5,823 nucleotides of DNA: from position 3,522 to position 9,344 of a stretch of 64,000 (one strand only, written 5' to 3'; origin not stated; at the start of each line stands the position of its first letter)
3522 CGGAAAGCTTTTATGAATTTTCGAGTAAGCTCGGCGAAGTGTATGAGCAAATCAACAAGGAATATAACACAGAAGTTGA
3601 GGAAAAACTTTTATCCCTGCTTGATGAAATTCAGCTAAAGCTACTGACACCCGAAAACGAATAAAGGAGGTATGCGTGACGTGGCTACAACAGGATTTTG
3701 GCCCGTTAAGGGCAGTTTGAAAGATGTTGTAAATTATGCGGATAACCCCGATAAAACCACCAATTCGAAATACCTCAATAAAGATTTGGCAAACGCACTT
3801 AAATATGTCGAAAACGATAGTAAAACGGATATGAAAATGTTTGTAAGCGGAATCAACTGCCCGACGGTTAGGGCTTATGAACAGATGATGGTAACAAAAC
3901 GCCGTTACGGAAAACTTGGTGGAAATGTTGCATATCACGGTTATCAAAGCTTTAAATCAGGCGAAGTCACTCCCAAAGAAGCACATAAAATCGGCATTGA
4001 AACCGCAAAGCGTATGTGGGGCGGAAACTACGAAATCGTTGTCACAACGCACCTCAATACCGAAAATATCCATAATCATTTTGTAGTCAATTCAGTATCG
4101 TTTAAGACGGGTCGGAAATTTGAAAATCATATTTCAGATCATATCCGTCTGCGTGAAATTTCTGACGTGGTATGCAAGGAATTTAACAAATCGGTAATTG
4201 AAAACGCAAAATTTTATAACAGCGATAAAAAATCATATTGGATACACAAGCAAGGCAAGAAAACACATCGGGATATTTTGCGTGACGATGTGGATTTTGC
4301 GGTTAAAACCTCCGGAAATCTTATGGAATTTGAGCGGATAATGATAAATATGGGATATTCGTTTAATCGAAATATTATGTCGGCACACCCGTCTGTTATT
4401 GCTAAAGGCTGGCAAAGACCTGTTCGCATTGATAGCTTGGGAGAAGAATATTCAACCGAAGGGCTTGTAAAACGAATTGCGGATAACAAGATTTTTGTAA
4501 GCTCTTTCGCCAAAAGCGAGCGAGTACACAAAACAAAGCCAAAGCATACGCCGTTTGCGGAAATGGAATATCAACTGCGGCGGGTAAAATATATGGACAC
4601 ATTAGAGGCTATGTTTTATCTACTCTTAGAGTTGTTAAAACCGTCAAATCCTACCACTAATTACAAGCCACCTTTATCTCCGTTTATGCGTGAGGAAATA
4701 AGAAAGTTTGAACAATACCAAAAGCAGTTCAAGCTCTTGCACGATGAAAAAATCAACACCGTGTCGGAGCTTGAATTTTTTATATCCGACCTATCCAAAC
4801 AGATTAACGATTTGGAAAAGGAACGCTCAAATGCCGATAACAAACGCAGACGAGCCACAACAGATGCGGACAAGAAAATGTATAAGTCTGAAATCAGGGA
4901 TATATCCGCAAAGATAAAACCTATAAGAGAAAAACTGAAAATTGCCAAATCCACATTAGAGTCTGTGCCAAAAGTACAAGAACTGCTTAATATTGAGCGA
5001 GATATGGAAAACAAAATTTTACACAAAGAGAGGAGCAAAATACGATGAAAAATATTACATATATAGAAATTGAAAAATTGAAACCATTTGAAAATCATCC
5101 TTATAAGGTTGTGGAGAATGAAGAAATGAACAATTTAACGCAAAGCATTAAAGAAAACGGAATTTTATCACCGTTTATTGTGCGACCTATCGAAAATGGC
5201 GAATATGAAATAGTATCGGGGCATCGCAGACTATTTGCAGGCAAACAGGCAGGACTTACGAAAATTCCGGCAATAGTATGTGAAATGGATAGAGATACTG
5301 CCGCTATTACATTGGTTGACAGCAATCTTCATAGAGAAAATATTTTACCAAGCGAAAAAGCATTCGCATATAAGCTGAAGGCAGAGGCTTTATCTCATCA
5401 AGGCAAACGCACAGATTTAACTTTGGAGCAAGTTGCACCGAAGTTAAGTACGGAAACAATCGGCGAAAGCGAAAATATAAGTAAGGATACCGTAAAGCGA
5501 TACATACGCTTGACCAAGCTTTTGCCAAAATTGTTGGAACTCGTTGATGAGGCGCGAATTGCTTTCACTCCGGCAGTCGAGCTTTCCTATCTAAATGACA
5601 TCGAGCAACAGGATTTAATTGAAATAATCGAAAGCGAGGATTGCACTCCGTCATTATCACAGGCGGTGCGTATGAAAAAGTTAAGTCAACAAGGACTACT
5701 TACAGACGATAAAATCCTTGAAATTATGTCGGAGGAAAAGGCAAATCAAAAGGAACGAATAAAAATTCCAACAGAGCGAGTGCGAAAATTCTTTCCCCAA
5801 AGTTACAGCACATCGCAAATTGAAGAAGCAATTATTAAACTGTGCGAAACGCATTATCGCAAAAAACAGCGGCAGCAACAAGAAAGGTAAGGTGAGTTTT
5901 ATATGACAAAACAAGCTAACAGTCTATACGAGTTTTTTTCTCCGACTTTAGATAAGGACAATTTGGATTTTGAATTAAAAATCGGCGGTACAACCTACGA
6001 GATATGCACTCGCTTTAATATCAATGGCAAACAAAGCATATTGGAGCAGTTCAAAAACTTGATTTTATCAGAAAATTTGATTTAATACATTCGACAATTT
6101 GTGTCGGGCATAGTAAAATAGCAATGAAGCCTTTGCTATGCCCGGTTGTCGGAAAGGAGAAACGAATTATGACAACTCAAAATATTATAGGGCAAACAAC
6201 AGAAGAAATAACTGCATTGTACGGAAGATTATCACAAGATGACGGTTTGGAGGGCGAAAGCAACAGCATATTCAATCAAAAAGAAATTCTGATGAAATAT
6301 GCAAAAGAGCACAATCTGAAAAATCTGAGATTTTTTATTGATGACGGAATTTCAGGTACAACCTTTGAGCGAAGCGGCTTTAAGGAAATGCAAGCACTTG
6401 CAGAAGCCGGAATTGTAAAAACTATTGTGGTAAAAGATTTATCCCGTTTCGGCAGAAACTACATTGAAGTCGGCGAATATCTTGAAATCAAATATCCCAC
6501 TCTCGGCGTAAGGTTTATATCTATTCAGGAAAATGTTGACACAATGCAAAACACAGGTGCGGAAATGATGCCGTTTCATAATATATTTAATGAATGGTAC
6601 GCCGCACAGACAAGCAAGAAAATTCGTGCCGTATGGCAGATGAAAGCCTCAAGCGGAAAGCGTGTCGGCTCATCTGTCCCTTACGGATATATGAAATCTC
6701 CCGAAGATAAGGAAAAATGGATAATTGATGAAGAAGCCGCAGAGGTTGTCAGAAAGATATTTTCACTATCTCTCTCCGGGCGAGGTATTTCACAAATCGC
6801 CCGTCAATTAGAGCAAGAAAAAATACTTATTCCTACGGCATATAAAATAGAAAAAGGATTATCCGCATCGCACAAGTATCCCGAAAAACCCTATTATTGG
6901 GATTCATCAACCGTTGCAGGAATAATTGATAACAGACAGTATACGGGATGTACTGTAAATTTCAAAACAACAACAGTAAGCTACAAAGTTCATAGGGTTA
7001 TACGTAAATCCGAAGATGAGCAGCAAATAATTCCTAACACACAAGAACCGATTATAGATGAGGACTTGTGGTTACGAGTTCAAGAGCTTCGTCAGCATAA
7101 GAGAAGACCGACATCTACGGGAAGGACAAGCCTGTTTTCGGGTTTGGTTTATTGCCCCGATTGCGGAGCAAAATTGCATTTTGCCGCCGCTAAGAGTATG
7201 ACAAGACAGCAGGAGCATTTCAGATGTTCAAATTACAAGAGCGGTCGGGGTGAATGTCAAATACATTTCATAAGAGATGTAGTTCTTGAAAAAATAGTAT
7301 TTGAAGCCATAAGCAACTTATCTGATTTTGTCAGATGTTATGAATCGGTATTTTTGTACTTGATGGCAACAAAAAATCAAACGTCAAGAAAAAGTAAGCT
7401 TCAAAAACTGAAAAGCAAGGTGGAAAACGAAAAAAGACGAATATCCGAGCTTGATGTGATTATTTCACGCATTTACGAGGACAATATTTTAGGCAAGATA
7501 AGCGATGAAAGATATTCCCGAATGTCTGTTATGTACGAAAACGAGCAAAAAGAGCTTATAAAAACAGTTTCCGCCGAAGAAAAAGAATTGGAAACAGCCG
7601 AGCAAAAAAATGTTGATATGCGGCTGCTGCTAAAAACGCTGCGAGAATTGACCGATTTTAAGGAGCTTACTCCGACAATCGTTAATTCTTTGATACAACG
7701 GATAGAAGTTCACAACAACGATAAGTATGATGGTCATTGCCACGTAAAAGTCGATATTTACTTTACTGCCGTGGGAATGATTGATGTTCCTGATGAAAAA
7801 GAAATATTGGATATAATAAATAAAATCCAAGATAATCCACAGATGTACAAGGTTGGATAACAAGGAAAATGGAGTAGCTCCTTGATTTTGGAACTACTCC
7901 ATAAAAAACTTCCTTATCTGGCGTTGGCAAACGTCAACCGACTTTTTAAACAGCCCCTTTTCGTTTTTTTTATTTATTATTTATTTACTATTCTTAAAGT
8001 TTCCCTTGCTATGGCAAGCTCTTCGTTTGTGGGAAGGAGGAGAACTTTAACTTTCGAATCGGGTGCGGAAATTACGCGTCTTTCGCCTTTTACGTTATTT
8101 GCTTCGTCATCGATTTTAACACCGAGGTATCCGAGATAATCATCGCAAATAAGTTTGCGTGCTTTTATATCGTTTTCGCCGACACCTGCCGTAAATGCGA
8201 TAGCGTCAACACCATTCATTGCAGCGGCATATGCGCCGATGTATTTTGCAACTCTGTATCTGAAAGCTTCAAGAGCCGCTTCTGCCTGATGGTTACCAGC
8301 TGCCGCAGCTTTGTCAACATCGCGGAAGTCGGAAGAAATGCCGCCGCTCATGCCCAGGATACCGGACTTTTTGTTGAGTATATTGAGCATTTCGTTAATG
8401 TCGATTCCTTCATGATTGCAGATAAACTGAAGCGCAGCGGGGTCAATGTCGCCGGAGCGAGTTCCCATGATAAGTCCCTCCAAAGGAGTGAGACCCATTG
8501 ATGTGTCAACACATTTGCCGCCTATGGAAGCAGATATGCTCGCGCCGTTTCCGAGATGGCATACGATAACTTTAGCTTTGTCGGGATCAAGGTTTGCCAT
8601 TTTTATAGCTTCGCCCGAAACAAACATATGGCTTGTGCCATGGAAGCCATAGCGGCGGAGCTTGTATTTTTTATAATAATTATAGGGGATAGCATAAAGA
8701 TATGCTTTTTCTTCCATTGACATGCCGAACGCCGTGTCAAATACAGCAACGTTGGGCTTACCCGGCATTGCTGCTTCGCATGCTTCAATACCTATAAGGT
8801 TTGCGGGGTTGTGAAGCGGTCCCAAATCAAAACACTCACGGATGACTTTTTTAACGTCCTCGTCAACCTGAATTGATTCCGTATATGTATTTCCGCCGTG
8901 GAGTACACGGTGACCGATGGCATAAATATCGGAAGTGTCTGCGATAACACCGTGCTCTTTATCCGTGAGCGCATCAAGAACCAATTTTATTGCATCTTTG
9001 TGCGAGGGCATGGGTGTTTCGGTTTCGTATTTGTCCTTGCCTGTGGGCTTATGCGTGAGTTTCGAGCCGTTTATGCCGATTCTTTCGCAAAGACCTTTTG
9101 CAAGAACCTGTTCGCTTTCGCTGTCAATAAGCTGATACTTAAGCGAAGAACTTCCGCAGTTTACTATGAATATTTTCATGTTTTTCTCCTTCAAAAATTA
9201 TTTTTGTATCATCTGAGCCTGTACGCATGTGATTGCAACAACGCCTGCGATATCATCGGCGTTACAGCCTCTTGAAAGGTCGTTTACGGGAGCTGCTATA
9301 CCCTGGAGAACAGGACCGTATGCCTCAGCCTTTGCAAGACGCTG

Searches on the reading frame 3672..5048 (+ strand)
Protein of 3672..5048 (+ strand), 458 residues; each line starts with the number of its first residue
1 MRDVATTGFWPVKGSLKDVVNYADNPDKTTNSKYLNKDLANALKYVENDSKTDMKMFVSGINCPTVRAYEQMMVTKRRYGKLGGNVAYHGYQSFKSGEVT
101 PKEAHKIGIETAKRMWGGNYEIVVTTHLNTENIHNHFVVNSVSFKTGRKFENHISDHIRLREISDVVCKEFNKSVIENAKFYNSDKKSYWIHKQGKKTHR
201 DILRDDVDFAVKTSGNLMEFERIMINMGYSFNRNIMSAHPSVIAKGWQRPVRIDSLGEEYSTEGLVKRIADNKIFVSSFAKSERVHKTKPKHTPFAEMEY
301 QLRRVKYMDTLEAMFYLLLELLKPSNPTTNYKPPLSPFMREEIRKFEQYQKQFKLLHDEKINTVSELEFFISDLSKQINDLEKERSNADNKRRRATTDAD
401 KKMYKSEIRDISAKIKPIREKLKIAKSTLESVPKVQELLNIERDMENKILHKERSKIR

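Call 42: search_protein_families(library=pfam, proteins=[window:3672-5048:+], max_evalue=0.001)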
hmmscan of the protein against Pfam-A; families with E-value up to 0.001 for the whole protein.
window:3672-5048:+ (458 aa): 1 family
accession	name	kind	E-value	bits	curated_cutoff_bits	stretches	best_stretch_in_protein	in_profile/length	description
PF03432.20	Relaxase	-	4.1e-37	127.8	24.6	1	45-172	1-131/132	MobA/VirD2-like, nuclease domain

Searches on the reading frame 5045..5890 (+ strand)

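Call 42: search_protein_families(library=pfam, proteins=[window:5045-5890:+], max_evalue=0.001)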
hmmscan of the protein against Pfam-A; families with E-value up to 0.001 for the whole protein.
window:5045-5890:+ (281 aa): 2 families
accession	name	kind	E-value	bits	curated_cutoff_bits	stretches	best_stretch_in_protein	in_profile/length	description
PF02195.25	ParB_N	-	6.2e-22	77.9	26.3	1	3-89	2-89/95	ParB N-terminal domain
PF17762.8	HTH_ParB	-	0.001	19.7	22.6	0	133-197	20-85/102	ParB HTH domain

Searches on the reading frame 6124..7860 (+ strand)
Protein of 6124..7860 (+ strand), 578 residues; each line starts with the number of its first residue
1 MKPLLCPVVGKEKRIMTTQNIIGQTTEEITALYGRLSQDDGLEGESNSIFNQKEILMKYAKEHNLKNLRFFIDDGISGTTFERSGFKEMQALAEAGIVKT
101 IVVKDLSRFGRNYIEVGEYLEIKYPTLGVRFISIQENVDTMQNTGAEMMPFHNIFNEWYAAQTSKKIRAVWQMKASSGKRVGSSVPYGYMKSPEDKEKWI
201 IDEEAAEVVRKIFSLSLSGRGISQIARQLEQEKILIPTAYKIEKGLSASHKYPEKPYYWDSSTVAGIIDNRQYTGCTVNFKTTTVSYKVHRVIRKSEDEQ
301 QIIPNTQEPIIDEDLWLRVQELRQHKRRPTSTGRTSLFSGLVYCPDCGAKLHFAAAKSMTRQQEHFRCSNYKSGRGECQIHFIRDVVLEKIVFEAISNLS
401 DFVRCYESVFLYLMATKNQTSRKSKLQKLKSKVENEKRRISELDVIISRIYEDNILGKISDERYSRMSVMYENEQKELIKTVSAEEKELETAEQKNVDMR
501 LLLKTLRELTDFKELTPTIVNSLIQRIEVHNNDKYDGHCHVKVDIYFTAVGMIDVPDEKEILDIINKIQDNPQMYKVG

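Call 42: search_protein_families(library=pfam, proteins=[window:6124-7860:+], max_evalue=0.001)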
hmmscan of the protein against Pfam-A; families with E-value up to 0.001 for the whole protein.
window:6124-7860:+ (578 aa): 4 families
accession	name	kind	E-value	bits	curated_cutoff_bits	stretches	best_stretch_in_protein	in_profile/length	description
PF00239.26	Resolvase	-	7.4e-24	84.9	23.3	1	31-179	2-144/145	Resolvase, N terminal domain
PF07508.19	Recombinase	-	1.2e-22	80.5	21.1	1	203-324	1-100/102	Recombinase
PF14287.11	DUF4368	-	1e-20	74.2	25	1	488-554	1-67/67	Domain of unknown function (DUF4368)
PF13408.12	Zn_ribbon_recom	-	1.7e-12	48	25.3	1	337-396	1-57/58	Recombinase zinc beta ribbon domain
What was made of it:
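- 6124..7925 (+): Large serine recombinase gene (6124..7860) and the right end of a mobilizable element (relaxase 3672..5048, ParB 5045..5890). The element is inserted in the loop of the ackA terminator, with the junction at about 7905-7925. Pfam hits (call 42).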

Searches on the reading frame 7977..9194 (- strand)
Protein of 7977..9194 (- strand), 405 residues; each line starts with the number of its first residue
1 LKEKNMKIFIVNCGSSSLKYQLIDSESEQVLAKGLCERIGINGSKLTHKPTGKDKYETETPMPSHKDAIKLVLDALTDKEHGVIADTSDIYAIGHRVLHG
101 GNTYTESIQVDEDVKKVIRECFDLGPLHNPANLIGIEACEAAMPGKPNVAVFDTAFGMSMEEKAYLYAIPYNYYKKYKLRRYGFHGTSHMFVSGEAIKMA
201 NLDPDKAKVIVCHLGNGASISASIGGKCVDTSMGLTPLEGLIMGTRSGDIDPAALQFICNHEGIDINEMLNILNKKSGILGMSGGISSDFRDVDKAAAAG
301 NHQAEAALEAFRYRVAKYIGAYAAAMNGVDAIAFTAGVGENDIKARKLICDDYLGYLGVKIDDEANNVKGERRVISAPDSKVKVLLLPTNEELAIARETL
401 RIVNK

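Call 10: search_protein_families(library=pfam, proteins=[window:7977-9194:-], max_evalue=1)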
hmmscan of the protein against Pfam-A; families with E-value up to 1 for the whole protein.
window:7977-9194:- (405 aa): 1 family
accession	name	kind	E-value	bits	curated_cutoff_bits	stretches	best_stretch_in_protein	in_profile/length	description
PF00871.23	Acetate_kinase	-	7.4e-147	489.5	22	1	7-397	1-392/392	Acetokinase family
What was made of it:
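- Checked: 7977..9194(-) is a full-length acetate kinase (PF00871, E=7e-147; call 10), with pta directly upstream.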
